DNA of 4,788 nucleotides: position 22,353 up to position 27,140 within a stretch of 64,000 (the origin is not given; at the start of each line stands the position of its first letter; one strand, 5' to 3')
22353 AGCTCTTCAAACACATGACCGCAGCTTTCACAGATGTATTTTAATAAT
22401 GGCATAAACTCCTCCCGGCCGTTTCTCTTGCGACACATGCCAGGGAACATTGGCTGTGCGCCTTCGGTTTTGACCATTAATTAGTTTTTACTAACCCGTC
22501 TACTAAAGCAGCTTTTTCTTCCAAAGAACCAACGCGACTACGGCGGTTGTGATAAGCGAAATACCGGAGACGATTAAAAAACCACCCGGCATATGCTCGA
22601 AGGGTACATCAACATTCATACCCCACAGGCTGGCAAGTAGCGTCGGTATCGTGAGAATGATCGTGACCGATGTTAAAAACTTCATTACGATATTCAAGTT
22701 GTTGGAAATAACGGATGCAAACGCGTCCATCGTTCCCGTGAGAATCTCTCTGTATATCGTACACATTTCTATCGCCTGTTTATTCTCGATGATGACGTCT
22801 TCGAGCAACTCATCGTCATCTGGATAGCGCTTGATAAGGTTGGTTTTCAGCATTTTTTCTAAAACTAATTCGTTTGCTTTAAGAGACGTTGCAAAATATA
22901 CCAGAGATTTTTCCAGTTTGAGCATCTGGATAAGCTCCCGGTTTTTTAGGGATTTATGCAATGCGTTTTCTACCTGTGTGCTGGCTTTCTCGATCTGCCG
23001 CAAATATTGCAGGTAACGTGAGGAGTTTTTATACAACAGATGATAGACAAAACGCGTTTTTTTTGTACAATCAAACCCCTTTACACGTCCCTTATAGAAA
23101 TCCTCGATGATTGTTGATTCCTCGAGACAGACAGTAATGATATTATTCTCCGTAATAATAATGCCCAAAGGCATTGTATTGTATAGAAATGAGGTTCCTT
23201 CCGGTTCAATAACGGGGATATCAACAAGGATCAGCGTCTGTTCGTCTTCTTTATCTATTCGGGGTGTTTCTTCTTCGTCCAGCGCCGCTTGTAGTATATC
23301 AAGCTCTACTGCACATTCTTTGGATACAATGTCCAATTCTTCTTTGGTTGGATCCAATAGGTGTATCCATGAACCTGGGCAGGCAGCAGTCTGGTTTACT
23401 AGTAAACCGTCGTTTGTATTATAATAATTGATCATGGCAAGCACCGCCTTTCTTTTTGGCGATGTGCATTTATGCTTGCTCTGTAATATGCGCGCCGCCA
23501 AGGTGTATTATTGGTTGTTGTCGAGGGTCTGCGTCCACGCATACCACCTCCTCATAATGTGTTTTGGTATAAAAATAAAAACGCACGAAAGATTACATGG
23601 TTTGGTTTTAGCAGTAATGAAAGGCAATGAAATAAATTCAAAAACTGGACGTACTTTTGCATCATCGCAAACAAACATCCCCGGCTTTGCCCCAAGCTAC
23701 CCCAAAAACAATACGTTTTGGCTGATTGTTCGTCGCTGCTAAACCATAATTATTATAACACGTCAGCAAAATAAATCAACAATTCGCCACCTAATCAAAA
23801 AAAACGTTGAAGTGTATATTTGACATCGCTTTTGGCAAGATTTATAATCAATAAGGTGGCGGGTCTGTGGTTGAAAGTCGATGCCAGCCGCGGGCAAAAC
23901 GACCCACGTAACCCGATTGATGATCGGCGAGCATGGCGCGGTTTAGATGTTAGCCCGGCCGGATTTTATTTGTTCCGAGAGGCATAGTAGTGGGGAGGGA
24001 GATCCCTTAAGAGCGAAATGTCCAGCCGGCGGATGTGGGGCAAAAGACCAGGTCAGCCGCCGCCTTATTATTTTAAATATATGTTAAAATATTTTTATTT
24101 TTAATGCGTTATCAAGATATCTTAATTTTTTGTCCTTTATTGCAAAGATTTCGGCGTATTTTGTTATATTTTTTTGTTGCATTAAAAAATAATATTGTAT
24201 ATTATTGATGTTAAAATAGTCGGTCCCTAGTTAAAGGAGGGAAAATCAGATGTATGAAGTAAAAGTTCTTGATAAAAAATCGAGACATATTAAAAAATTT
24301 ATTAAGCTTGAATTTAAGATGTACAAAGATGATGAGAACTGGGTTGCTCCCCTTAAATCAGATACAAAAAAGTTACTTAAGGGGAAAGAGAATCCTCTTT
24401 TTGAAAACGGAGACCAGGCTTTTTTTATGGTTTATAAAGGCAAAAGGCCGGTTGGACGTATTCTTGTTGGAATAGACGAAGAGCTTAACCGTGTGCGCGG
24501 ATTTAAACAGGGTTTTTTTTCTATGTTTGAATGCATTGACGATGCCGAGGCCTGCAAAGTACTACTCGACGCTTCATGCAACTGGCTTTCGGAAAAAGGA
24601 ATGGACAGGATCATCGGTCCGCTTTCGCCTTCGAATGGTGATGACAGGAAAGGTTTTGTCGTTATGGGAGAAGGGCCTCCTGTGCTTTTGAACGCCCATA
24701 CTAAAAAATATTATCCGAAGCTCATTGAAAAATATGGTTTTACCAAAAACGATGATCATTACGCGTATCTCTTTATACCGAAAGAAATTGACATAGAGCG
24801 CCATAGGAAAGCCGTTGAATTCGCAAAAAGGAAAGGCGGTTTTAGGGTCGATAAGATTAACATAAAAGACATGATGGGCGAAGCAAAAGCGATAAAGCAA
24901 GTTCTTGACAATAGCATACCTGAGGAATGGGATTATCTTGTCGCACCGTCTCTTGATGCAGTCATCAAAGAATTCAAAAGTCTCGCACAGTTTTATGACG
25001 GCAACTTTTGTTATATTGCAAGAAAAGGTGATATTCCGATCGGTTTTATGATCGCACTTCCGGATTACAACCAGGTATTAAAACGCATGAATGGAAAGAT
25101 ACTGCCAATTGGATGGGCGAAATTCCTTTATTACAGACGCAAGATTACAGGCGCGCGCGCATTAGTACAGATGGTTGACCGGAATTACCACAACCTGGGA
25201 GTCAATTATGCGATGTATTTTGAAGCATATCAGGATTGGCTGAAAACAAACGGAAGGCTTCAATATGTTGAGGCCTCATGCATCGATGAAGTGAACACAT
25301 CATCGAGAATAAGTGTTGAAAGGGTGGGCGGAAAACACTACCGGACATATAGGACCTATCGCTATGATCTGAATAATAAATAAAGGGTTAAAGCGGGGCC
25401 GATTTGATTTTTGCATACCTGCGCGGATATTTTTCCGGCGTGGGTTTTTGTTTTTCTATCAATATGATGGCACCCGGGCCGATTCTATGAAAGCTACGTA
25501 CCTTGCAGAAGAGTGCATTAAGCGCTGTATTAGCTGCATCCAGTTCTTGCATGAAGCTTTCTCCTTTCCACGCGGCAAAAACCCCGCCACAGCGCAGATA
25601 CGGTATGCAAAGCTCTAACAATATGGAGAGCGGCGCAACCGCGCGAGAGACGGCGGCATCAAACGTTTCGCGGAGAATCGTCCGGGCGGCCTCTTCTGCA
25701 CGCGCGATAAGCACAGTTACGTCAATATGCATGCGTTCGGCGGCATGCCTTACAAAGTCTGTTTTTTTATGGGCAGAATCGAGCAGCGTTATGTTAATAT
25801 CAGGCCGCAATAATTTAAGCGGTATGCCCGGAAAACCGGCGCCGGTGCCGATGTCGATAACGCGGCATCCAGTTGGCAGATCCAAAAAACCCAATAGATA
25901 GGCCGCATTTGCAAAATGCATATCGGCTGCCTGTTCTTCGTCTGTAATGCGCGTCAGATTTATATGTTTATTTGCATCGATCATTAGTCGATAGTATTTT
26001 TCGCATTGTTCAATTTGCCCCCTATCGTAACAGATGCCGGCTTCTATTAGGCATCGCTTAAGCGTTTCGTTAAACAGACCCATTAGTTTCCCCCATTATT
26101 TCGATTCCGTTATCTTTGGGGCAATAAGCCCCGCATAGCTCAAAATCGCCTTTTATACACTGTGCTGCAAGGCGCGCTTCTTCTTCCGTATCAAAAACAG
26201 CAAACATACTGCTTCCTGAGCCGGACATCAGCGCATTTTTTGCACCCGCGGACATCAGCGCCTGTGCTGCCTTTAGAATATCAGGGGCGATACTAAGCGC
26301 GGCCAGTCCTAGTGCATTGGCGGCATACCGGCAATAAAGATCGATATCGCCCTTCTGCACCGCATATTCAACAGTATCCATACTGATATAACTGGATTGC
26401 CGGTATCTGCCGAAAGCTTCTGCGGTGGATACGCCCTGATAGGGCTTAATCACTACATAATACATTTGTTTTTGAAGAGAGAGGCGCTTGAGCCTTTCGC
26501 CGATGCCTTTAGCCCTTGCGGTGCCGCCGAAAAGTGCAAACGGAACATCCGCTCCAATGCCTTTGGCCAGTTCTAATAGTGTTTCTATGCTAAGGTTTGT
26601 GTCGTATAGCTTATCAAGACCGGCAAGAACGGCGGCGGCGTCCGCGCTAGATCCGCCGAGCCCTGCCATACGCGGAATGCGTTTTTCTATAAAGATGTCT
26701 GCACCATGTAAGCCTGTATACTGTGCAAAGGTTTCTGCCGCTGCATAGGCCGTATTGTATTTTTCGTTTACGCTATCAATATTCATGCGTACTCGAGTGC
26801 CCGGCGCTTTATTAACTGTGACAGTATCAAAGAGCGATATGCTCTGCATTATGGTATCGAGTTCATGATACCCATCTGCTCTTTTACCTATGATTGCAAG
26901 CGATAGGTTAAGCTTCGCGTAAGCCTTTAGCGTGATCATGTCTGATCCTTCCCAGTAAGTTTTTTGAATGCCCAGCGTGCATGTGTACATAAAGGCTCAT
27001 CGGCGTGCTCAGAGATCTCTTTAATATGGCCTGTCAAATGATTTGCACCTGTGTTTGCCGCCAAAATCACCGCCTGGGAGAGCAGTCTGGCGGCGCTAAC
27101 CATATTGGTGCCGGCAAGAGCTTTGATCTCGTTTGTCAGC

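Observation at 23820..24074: Orphan consensus promoter driving a roughly 220-nt GC-rich structured RNA of unrecognised class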

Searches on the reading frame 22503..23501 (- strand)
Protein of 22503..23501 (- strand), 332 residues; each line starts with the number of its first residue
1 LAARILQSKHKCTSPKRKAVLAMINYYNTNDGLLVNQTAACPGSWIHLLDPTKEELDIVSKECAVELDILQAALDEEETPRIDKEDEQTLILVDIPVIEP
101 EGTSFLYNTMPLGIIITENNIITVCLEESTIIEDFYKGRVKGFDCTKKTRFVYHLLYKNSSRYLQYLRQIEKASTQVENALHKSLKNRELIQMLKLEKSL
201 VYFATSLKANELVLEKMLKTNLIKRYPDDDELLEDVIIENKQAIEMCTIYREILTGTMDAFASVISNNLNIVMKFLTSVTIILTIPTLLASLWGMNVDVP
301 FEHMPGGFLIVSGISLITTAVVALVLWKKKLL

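Call 5: search_protein_families(library=pfam, proteins=[window:22503-23501:-])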
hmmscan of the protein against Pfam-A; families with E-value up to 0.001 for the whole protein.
window:22503-23501:- (332 aa): 1 family
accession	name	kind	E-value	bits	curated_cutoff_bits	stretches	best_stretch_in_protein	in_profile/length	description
PF01544.23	CorA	-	9.2e-54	183.2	27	1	44-326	5-290/292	CorA-like Mg2+ transporter protein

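Call 9: search_protein_families(library=ncbifam, proteins=[window:22503-23501:-], max_evalue=0.01)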
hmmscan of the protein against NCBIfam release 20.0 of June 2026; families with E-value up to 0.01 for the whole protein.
window:22503-23501:- (332 aa): 2 families
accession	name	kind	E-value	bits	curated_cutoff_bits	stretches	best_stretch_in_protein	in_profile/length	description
TIGR00383.1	corA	equivalog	3.2e-32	112.2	200.75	1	43-329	29-317/320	magnesium/cobalt transporter CorA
NF007092.0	PRK09546.1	equivalog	0.0011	18.2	292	1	43-330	40-325/327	zinc transporter ZntB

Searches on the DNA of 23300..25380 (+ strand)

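Call 42: search_rna_families(source=window, start=23300, end=24400, threshold=evalue, max_evalue=1)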
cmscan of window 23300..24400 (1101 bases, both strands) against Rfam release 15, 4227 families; matches with E-value up to 1: 2.
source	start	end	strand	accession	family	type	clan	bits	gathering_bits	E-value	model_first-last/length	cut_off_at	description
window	23854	24065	+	RF03072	raiA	Cis-reg; riboswitch;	-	184.8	101.3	7e-49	1-209/209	no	raiA RNA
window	23756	23859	-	RF01216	snR87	Gene; snRNA; snoRNA; CD-box;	CL00046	21.7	37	0.57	1-109/109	no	Small nucleolar RNA snR87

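Call 50: search_rna_families(sources=[L028, L029, L030, L031, L032, L033, L034, L035, L036, L037, L038, L039, L040, L041, L042, L043, L044, L045, L046, L047], threshold=gathering)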
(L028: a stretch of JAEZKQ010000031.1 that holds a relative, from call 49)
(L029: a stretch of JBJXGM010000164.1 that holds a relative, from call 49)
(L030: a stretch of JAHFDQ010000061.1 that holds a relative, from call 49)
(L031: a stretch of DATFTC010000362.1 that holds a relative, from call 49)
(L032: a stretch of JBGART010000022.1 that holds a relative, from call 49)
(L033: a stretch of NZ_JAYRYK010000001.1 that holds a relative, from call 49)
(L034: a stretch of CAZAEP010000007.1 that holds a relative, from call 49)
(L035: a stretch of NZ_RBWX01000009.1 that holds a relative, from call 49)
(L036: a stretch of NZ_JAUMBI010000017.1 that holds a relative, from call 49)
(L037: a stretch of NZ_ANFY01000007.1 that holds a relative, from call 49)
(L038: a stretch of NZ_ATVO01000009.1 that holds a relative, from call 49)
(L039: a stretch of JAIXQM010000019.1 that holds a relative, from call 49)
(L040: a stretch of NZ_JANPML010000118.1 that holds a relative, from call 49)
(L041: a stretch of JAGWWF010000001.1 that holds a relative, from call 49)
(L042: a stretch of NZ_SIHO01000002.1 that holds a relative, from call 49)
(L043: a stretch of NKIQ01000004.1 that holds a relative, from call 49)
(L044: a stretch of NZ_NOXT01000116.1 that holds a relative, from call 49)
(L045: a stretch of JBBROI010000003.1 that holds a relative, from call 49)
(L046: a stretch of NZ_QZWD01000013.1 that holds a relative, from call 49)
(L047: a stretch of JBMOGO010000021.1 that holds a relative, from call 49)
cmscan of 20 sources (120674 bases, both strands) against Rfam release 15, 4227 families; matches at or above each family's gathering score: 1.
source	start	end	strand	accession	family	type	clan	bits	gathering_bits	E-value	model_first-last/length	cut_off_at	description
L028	2106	2315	+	RF03072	raiA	Cis-reg; riboswitch;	-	187.6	101.3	1.3e-47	1-209/209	no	raiA RNA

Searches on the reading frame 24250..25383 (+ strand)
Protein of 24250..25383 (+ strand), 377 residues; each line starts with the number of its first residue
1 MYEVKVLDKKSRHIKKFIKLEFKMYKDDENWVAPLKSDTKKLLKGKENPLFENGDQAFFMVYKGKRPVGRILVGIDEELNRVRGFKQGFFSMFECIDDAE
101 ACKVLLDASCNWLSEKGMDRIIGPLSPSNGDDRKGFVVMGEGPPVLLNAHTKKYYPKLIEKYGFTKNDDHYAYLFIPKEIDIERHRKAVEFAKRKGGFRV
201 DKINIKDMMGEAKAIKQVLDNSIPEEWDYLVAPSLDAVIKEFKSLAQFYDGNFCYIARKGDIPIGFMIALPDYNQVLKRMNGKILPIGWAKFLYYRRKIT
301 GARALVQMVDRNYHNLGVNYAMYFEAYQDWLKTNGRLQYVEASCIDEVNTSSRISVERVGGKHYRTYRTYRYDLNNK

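Call 5: search_protein_families(library=pfam, proteins=[window:24250-25383:+])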
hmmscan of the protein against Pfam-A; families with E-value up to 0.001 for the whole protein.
window:24250-25383:+ (377 aa): 0 families

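Call 9: search_protein_families(library=ncbifam, proteins=[window:24250-25383:+], max_evalue=0.01)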
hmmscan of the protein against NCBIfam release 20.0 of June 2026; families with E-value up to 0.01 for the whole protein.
window:24250-25383:+ (377 aa): 0 families

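Call 24: find_homologous_proteins(query=window:24250-25380:+)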
Query window:24250-25380:+ (377 aa): 452 proteins with E <= 0.001 among 2332 candidates; the best 120 are listed.
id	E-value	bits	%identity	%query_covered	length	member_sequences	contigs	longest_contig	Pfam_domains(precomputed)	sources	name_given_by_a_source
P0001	1.1e-257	872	100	100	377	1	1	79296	-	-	-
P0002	1.3e-217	741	83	99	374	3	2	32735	-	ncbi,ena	-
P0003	1.1e-212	724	80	99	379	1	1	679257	-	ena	-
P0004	8.8e-212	721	81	100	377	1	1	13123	-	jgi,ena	-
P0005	9.1e-212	721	81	100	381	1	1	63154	-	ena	-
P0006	9.1e-212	721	81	100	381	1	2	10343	-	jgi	-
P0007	1.1e-211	721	80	99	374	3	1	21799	-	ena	-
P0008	2.0e-211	720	80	100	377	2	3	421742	-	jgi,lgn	jgi:hypothetical protein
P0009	5.0e-211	719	79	99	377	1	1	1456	-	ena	-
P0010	1.1e-210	718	79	99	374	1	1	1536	-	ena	-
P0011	1.8e-210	717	80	99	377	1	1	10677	-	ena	-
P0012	5.0e-210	716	80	99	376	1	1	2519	-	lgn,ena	-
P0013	9.3e-210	715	79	99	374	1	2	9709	-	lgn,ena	-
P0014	2.6e-209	713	79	99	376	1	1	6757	-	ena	-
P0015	8.2e-209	712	79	98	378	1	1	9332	-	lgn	-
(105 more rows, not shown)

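Call 49: find_related_loci(query=window:24250-25380:+, collection=genome_contigs, flank=2500)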
Query window:24250-25380:+ (377 aa) in genome_contigs; peptide patterns used: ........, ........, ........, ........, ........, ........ (x = any residue, [..] = any of these).
36 stretches matched a pattern; 20 encode a relative of the query (tblastn E <= 1e-3); 20 distinct loci.
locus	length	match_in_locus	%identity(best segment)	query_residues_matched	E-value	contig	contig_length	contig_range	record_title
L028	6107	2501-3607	84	1-370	0e+0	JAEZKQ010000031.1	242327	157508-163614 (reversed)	MAG: Bacillota bacterium isolate OH_CDB_36 k127_2019632, whole genome shotgun sequence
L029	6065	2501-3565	31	17-374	9e-55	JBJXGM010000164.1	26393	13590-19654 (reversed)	MAG: Myxococcaceae bacterium isolate F1F2.bin.303 k127_6097813, whole genome shotgun sequence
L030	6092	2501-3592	31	6-370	5e-51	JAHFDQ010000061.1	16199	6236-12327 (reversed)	MAG: Archangiaceae bacterium isolate nzgw249 NODE_4239_length_16200_cov_2.789912, whole genome shotgun sequence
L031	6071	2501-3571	31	16-371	8e-51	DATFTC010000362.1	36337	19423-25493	MAG TPA_asm: Myxococcaceae bacterium isolate SMAG_U9400 k141_4082518, whole genome shotgun sequence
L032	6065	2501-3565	31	17-370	9e-51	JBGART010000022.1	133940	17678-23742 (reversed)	MAG: Myxococcaceae bacterium isolate MAG_MBR_H10.11 MBRH10-11_opera_contig_549, whole genome shotgun sequence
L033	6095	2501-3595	32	15-374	5e-50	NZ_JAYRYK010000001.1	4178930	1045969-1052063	MAG: Sphingosinicella sp. isolate EBPR_s431bin.22 NODE_1_length_4178930_cov_4.126236, whole genome shotgun sequence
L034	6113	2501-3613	31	5-374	6e-50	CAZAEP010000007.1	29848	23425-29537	MAG TPA_asm: uncultured Sphingomonadales bacterium isolate SRP163575_co1_332 genome assembly, contig: NODE_3007_length_2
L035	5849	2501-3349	35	15-297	5e-48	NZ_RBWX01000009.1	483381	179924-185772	Sphingosinicella microcystinivorans strain DSM 19791 Ga0244538_103, whole genome shotgun sequence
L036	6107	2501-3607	30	15-374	4e-48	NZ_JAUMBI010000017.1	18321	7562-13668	MAG: Sandarakinorhabdus sp. isolate P_SAND NODE_6043_length_18321_cov_2.019182, whole genome shotgun sequence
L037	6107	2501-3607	29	15-374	4e-46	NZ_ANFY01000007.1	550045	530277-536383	Sandarakinorhabdus sp. AAP62 Contig11, whole genome shotgun sequence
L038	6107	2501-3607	30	15-374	8e-46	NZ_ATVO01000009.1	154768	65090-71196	Sandarakinorhabdus limnophila DSM 17366 G566DRAFT_scaffold00007.7_C, whole genome shotgun sequence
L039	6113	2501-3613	30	15-376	1e-45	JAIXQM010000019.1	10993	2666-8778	MAG: Sphingomonadales bacterium isolate C4_MAG_00028 pond_C4_MAG_00028_000000000180, whole genome shotgun sequence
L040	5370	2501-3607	29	15-374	2e-45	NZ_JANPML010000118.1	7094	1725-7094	MAG: Sandarakinorhabdus sp. isolate VAR_48_metabat_257 VAR_48_k141_3264730, whole genome shotgun sequence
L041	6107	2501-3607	30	15-374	4e-45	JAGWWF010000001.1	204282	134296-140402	MAG: Alphaproteobacteria bacterium isolate REEB437 contig-150_33, whole genome shotgun sequence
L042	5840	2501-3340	34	15-294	2e-43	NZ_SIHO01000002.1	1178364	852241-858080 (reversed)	Polymorphobacter arshaanensis strain DJ1R-1 Scaffold2, whole genome shotgun sequence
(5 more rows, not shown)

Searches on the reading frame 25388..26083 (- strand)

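Call 5: search_protein_families(library=pfam, proteins=[window:25388-26083:-])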
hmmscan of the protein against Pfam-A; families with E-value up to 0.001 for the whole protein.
window:25388-26083:- (231 aa): 4 families
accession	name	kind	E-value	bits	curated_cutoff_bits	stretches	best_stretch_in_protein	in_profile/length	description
PF02527.21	GidB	-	1.9e-41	141.9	27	1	23-199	1-174/184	rRNA small subunit methyltransferase G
PF13847.12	Methyltransf_31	-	6.2e-06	26.4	27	1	72-151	4-85/145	Methyltransferase domain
PF05175.20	MTS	-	6.1e-05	23.2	23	1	61-142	21-100/170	Methyltransferase small domain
PF13649.12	Methyltransf_25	-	0.0004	21.4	27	1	75-147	1-71/97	Methyltransferase domain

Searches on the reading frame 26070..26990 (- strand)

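Call 5: search_protein_families(library=pfam, proteins=[window:26070-26990:-])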
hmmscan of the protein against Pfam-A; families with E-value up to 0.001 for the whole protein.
window:26070-26990:- (306 aa): 3 families
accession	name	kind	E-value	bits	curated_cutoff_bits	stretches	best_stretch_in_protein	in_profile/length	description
PF00288.32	GHMP_kinases_N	-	5e-19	68.7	22.3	1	79-156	1-87/87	GHMP kinases N terminal domain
PF08544.19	GHMP_kinases_C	-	6e-08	33.4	21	1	210-280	4-80/85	GHMP kinases C terminal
PF22700.2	MVD-like_N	-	0.00028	21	27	1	59-156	57-142/157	Diphosphomevalonate decarboxylase-like N-terminal domain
